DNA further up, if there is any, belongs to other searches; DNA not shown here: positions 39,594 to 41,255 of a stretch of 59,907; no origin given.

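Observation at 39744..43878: Three head-to-tail, indel-free 454-aa T9SS-cargo paralogues built from a 29-residue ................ repeat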

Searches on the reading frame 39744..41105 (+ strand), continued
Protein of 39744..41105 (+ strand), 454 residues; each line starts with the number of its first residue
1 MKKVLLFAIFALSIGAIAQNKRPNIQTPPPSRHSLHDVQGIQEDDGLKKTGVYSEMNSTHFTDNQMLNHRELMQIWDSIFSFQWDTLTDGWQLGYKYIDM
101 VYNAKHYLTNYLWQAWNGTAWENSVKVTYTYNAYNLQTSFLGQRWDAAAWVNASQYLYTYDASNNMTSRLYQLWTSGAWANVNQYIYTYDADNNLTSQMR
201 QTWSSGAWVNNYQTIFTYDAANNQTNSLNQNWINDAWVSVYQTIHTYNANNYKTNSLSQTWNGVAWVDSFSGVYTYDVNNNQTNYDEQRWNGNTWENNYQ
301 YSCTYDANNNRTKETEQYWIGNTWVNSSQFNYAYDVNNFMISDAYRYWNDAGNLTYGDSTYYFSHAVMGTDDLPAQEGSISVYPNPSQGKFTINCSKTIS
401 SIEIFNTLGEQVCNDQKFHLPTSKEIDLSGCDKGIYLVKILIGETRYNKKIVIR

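Call 21: predict_structure(alignment_id=A2)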
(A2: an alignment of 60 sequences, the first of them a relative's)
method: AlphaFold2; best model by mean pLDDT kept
length: 454 residues; sequences in the alignment: 60
mean_pLDDT: 79.4   pTM: 0.64
mean pLDDT of the five models: 79.4, 78.4, 78.3, 77.9, 76.5
residues with pLDDT >= 90: 184; 70-90: 183; 50-70: 21; < 50: 66
segments of 3 or more residues with pLDDT < 50: 15-70, 371-377
pLDDT, mean of each block of 10 residues (from residue 1): 60 43 28 25 27 24 31 76 87 88 79 90 92 84 95 94 88 95 94 91 96 94 92 96 93 92 96 91 93 95 89 92 92 85 88 86 72 48 83 84 87 80 87 88 83 86
secondary structure, 60 per line:
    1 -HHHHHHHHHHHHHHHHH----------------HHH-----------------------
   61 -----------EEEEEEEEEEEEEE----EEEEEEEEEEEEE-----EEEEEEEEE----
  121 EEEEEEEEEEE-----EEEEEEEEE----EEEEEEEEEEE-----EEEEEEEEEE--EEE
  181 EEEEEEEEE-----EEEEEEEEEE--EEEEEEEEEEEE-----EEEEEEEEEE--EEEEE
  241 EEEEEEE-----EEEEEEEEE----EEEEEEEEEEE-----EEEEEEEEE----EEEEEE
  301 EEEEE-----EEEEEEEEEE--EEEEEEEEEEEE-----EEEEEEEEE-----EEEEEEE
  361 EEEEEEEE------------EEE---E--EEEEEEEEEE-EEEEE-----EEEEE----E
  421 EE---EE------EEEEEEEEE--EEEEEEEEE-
elements in order: H2-18 E72-85 E90-102 E108-116 E121-131 E137-145 E150-160 E166-175 E178-189 E195-204 E207-218 E224-233 E236-247 E253-261 E266-276 E282-290 E295-305 E311-320 E323-334 E340-348 E354-368 E381-383 E390-399 E401-405 E411-415 E420-422 E434-442 E445-453

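Call 25: fold_search(model_id=the predicted structure, library=pdb)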
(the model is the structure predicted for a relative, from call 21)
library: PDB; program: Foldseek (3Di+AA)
matches with E <= 10: 1439; with E <= 0.001: 23
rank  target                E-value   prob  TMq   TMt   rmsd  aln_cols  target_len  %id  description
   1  8qja_C                1.5e-10  1.00  0.11  0.06  34.8       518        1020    9  T6SS-linked Rhs repeat protein - Advenella mimigardefordensis VgrG-Rhs core (released 2024-09-25)
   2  8qja_B                3.5e-10  1.00  0.14  0.08  31.8       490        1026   10  T6SS-linked Rhs repeat protein - Advenella mimigardefordensis VgrG-Rhs core (released 2024-09-25)
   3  8qja_D                4.5e-10  1.00  0.11  0.06  34.9       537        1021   11  T6SS-linked Rhs repeat protein - Advenella mimigardefordensis VgrG-Rhs core (released 2024-09-25)
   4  8cp6_B                5.4e-10  1.00  0.18  0.10  32.0       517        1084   10  Type six secretion system exported effector 5 (Tse5) (released 2023-12-06)
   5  8qja_A                1.7e-09  1.00  0.11  0.06  35.3       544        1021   10  T6SS-linked Rhs repeat protein - Advenella mimigardefordensis VgrG-Rhs core (released 2024-09-25)
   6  8qjc                  2.3e-09  1.00  0.21  0.12  21.9       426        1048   12  T6SS-linked Rhs repeat protein - Salmonella bongori Rhs-core domain with toxin domain (released 2024-09-25)
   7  8uy4_A                4.2e-09  1.00  0.20  0.09  34.6       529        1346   11  Acinetobacter baumannii Tse15 Rhs effector (released 2024-10-09)
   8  4igl_D                5.3e-09  1.00  0.28  0.21  28.0       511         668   12  Structure of the RHS-repeat containing BC component of the secreted ABC toxin complex from Yersinia entomophaga (released 2013-08-07)
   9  8qjd_B                7.3e-09  1.00  0.21  0.12  23.5       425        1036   11  T6SS-linked Rhs repeat protein - Salmonella bongori Rhs-core domain (released 2024-09-25)
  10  8uxt                  1.1e-08  1.00  0.20  0.08  34.4       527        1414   11  Acinetobacter baumannii Tse15 Rhs effector, toxin cleavage mutant (D1369N, D1391N) (released 2024-10-09)
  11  9ifo_A                4.7e-08  1.00  0.14  0.07  34.8       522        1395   11  Structure of Teneurin-Like Protein (TLP) (released 2026-03-11)
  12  6suq                  6.5e-08  1.00  0.28  0.08  26.8       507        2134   10  Crystal Structure of TcdB2-TccC3-TEV (released 2019-12-04)
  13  8fjp_A                1.1e-07  1.00  0.31  0.06  20.3       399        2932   13  Cryo-EM structure of native mosquito salivary gland surface protein 1 (SGS1) (released 2023-03-01)
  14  8fia_A                2.4e-07  0.97  0.09  0.03  35.0       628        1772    9  The structure of fly Teneurin self assembly (released 2023-05-03)
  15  8r54_A                2.5e-07  1.00  0.18  0.05  28.3       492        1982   10  Mouse teneurin-3 non-compact subunit - A0B0 isoform (released 2024-05-08)
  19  3msw                  7.4e-05  1.00  0.24  0.72   2.5       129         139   16  Crystal structure of a Protein with unknown function (BF3112) from Bacteroides fragilis NCTC 9343 at 1.90 A resolution (released 2010-06-09)
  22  4r03                  7.3e-04  1.00  0.16  0.56   3.3        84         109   19  Crystal structure of a DUF3836 family protein (BDI_3222) from Parabacteroides distasonis ATCC 8503 at 1.50 A resolution (released 2014-08-27)
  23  4r8o_A                9.2e-04  1.00  0.16  0.66   3.0        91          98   22  Crystal structure of a DUF3836 family protein (BVU_1206) from Bacteroides vulgatus ATCC 8482 at 2.50 A resolution (released 2014-09-17)
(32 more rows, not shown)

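Call 27: search_solved_structures(query=A2, max_evalue=1, show_alignments=0)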
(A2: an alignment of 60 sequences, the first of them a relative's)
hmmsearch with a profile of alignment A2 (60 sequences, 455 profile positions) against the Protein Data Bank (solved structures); distinct sequences matched with E-value up to 1: 14.
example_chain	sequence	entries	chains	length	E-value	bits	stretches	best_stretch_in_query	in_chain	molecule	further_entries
8glk_D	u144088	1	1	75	1.3e-12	50.3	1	381-455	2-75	Endonuclease I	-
8glj_D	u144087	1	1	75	2.1e-12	49.6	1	382-455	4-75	Por secretion system C-terminal sorting domain-containing protein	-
5jvk_A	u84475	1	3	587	6e-10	41.5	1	367-455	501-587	Uncharacterized protein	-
9whd_A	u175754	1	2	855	1.3e-08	37.1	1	376-454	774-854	GH167 glycoside hydrolase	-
8h97_A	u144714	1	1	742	5e-07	31.9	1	369-455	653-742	Beta-agarase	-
7pzj_A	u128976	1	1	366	5.4e-07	31.7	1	352-448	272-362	Lipase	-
8qb1_A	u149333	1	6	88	1.7e-06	30.1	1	380-455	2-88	Mirolase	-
4r8o_A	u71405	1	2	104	5.2e-06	28.5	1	105-189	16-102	Uncharacterized protein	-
5uyt_A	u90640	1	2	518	8.2e-06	27.9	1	375-453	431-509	Ice-binding protein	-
5hfs_A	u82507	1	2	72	0.0022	19.9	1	393-455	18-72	Gingipain R2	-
7pq4_A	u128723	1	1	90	0.004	19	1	393-455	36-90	Arginine-specific cysteine proteinase (Arg-gingipain)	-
5ag9_A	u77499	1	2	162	0.012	17.4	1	393-455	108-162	Gingipain R2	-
5ag8_A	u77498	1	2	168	0.016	17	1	393-455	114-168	GINGIPAIN R2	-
3rhz_A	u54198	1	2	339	0.66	11.7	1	400-450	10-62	Nucleotide sugar synthetase-like protein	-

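Call 28: search_protein_families(library=pfam, alignment_id=A2, max_evalue=0.01)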
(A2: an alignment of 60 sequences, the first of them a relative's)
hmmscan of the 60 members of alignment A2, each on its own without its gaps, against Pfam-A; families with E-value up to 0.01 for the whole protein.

A. member 1, P0001 (454 aa): 2 families
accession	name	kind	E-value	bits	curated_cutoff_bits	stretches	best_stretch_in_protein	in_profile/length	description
PF18962.6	Por_Secre_tail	-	6.1e-15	55.7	27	1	382-453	1-75/75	Secretion system C-terminal sorting domain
PF12930.12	DUF3836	-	0.0022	18.3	25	0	180-227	57-106/127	Family of unknown function (DUF3836)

B. families by the number of members that match (of 60 scanned): 10 families
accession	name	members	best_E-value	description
PF18962.6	Por_Secre_tail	60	3.4e-19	Secretion system C-terminal sorting domain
PF05593.20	RHS_repeat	42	1.4e-13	RHS Repeat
PF12930.12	DUF3836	42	2.2e-11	Family of unknown function (DUF3836)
PF11589.14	DUF3244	5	7.9e-05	Domain of unknown function (DUF3244)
PF16967.11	TcfC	4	0.0015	E-set like domain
PF10708.14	DUF2510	2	0.0018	Protein of unknown function (DUF2510)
PF13860.13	FlgD_ig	1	2e-06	FlgD Ig-like domain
PF15097.11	Ig_J_chain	1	0.0057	Immunoglobulin J chain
PF08708.16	PriCT_1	1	0.0068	Primase C terminal 1 (PriCT-1)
PF05796.17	Chordopox_G2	1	0.0089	Chordopoxvirus protein G2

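Call 55: find_encoding_contigs(protein=P0004, flank=8000, max_places=3)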
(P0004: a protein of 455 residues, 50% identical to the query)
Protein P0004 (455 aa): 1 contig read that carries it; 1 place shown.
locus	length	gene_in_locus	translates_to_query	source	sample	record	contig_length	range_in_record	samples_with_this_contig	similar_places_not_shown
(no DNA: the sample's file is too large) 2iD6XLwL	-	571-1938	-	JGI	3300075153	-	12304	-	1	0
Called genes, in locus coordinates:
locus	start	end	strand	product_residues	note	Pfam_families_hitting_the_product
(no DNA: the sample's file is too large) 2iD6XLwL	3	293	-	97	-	?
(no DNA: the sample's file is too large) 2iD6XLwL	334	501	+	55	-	-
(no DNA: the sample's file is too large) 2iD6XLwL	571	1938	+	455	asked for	PF18962:Por_Secre_tail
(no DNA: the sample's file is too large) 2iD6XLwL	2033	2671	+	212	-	-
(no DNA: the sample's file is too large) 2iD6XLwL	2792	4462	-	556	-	PF22073:Cep192_D4 (weak), PF22544:HYDIN_VesB_CFA65-like_Ig (weak), PF24291:Ig_CFAP65 (faint), PF13415:Beta-prop_FBX42 (faint), PF13964:Beta-prop_Calicin (faint), PF24681:Kelch_KLHDC2_KLHL20_DRC7 (weak), PF24981:Beta-prop_ATRN-LZTR1 (faint), PF24996:NANM, +2 more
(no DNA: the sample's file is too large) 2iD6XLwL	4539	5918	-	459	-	PF14870:PSII_BNR (faint), PF15902:Sortilin-Vps10 (faint), PF18962:Por_Secre_tail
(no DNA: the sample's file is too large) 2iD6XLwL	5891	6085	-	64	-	-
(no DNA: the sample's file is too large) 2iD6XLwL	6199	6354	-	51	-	-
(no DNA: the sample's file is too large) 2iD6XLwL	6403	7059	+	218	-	-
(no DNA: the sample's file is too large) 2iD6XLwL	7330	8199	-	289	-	PF10677:DUF2490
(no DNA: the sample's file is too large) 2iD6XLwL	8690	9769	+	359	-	PF01116:F_bP_aldolase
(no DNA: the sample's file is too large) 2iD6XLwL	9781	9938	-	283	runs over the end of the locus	PF00582:Usp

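Call 59: find_related_loci(query=window:39744-41105:+, collection=metagenome_contigs, flank=10000)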
Query window:39744-41105:+ (454 aa) in metagenome_contigs; peptide patterns used: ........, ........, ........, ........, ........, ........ (x = any residue, [..] = any of these).
15 stretches matched a pattern; 1 encode a relative of the query (tblastn E <= 1e-3); 1 distinct loci.
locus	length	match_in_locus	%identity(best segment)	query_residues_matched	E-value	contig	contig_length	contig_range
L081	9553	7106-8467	47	1-454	1e-122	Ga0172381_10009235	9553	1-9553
